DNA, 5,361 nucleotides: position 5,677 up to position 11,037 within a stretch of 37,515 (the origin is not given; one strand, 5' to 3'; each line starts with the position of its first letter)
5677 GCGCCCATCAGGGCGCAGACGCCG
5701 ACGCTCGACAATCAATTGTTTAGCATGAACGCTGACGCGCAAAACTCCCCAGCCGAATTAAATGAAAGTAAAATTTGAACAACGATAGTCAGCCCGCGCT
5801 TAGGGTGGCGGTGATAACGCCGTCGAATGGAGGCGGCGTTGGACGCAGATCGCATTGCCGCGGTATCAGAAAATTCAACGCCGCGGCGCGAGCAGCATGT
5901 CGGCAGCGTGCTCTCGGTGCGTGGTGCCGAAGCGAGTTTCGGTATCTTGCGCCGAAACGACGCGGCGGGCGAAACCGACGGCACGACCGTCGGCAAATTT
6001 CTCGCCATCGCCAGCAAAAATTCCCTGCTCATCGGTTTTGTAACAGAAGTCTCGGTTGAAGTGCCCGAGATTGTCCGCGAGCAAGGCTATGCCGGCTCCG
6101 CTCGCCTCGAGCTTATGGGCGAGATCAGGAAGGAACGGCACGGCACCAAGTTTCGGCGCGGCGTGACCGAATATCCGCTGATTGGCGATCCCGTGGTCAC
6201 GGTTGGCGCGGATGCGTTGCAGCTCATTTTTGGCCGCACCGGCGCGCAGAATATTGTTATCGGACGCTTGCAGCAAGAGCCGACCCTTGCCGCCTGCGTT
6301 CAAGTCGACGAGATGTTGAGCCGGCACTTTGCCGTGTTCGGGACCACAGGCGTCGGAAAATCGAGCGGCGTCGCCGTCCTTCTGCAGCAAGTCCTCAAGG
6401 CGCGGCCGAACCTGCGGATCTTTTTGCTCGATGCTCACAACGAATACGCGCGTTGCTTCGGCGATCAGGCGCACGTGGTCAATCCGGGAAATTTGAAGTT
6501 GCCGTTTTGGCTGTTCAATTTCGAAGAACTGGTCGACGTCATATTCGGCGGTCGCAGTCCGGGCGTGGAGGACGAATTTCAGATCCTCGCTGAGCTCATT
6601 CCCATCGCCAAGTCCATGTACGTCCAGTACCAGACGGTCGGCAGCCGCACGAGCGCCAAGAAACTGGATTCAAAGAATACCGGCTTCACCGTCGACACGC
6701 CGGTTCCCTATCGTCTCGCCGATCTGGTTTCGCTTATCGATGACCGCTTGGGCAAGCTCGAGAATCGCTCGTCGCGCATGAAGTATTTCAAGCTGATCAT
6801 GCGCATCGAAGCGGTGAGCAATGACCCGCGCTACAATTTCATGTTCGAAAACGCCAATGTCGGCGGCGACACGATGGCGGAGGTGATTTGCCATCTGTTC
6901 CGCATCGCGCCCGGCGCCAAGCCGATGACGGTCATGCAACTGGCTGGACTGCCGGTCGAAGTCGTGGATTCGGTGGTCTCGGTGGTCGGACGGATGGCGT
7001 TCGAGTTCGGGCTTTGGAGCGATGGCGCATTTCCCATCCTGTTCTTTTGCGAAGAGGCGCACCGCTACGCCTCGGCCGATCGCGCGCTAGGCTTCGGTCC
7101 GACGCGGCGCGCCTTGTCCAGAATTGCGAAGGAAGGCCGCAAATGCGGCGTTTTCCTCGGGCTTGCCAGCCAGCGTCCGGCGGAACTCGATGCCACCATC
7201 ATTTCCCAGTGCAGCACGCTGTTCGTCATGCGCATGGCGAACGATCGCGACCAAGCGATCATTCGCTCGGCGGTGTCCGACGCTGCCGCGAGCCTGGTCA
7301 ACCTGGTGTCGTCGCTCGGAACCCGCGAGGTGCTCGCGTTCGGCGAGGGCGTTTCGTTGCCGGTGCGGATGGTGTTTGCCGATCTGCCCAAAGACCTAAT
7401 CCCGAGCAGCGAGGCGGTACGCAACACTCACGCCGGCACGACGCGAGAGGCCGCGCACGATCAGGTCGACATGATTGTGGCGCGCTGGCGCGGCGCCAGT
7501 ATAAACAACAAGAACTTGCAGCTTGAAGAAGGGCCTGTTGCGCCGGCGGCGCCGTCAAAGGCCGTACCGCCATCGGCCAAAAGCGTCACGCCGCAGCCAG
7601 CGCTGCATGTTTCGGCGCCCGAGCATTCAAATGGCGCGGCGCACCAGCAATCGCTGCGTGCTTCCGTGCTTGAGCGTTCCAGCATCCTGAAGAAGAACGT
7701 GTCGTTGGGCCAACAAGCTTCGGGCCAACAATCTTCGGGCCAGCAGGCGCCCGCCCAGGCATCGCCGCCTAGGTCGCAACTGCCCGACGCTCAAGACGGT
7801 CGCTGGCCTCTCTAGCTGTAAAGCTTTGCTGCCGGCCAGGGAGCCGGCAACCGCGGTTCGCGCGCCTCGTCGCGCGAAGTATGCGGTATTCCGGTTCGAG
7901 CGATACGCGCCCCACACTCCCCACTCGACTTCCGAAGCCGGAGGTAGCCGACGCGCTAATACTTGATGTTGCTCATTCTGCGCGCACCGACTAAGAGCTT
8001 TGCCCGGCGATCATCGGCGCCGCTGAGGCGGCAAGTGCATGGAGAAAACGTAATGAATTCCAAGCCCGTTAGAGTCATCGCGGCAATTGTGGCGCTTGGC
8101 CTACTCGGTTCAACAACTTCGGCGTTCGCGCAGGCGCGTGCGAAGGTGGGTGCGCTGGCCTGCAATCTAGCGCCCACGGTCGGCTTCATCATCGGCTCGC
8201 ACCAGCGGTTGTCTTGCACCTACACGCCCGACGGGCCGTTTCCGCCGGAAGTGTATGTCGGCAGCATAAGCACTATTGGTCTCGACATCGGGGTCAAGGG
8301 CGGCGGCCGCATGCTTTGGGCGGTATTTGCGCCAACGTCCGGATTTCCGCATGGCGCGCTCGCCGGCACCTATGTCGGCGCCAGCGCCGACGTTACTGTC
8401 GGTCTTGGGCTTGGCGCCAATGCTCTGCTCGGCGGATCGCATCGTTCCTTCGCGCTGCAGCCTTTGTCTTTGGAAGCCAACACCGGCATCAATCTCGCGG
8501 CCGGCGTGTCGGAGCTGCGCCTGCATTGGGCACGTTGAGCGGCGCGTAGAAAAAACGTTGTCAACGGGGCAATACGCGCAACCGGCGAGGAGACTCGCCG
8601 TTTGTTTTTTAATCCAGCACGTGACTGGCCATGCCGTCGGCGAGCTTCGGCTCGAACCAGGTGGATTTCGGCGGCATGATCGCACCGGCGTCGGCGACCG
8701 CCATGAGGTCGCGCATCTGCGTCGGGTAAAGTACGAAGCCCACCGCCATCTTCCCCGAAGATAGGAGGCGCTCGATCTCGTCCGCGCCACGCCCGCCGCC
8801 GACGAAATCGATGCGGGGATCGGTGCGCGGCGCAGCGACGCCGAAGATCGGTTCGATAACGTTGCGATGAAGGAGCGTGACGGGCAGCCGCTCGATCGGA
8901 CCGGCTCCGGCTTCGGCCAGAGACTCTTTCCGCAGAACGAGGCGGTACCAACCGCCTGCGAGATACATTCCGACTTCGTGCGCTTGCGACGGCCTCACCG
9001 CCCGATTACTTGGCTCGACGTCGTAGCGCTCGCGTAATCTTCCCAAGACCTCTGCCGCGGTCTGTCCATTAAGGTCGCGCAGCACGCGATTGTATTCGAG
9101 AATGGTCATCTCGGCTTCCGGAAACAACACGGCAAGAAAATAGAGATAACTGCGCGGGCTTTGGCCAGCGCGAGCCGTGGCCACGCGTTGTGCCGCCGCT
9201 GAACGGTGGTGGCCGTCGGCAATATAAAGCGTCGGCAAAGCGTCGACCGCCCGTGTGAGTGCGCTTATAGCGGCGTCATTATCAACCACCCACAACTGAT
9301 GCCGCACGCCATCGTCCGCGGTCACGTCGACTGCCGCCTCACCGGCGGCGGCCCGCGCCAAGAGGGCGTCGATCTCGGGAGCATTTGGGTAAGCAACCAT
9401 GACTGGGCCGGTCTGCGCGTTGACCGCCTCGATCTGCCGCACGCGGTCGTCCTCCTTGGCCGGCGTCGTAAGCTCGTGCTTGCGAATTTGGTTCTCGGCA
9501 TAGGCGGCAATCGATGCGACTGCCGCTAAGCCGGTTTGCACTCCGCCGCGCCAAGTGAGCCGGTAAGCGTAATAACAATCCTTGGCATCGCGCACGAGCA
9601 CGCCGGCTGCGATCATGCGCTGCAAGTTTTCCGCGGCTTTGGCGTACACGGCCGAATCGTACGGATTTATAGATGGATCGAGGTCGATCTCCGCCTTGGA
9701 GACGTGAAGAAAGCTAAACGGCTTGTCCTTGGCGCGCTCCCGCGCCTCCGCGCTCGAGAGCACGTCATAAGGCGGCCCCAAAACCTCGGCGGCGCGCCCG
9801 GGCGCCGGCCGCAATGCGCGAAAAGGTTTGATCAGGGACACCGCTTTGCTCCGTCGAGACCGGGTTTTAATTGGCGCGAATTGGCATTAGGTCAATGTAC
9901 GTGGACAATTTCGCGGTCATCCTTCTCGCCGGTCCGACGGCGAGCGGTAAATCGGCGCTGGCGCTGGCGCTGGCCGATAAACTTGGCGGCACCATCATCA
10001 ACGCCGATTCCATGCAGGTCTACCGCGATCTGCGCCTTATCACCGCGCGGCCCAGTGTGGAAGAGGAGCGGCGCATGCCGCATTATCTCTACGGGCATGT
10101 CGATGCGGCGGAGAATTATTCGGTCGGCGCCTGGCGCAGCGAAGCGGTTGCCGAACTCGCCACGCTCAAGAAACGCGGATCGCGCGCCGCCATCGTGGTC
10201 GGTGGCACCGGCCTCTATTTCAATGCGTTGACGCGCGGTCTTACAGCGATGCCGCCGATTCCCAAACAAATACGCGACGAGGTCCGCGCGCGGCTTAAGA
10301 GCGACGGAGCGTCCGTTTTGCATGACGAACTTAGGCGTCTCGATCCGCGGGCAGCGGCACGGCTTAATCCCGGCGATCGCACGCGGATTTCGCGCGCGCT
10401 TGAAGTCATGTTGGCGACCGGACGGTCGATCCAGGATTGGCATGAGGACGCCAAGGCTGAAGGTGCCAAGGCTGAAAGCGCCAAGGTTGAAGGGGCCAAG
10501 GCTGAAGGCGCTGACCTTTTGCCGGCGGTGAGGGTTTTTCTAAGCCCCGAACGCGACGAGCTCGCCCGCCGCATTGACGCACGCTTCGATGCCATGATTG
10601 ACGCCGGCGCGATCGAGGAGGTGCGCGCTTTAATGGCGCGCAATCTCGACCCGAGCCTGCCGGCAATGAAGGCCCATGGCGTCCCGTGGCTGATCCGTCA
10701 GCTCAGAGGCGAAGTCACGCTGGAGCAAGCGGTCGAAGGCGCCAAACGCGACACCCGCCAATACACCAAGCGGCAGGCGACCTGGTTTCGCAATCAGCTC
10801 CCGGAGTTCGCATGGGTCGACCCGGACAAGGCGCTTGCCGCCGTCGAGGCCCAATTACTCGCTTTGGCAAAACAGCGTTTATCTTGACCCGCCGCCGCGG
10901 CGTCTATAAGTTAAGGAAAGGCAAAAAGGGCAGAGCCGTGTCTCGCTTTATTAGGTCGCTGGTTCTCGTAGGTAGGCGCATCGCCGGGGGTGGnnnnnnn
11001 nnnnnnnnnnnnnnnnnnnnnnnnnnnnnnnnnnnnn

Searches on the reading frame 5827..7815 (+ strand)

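Call 63: search_protein_families(library=pfam, proteins=[window:5827-7815:+], max_evalue=0.001)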
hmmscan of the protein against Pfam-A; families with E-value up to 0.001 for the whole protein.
window:5827-7815:+ (662 aa): 3 families
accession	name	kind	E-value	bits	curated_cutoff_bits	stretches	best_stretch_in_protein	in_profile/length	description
PF01935.23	DUF87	-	1.8e-41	143.1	23.2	1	143-389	1-218/220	Helicase HerA, central domain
PF01580.24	FtsK_SpoIIIE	-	5.2e-05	23.2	24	0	160-203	33-79/221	FtsK/SpoIIIE family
PF10412.15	TrwB_AAD_bind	-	0.00059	19.3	20.5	0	165-229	15-79/387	Type IV secretion-system coupling protein DNA-binding domain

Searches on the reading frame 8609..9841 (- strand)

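Call 63: search_protein_families(library=pfam, proteins=[window:8609-9841:-], max_evalue=0.001)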
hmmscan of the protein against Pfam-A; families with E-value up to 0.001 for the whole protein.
window:8609-9841:- (410 aa): 1 family
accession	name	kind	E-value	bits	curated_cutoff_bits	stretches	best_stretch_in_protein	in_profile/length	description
PF06245.16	DUF1015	-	3.4e-99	332.3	25.8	1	4-321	1-324/325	Protein of unknown function (DUF1015)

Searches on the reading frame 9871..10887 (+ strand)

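Call 63: search_protein_families(library=pfam, proteins=[window:9871-10887:+], max_evalue=0.001)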
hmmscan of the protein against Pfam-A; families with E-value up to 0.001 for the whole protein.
window:9871-10887:+ (338 aa): 3 families
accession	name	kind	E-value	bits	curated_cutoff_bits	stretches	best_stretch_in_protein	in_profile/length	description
PF01715.23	IPPT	-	5.8e-74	249.3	23.6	1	49-309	1-243/243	IPP transferase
PF01745.22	IPT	-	1.9e-06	27.9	20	1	16-65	3-52/233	Isopentenyl transferase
PF02224.24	Cytidylate_kin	-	9.2e-05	22.7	26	1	19-64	3-46/211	Cytidylate kinase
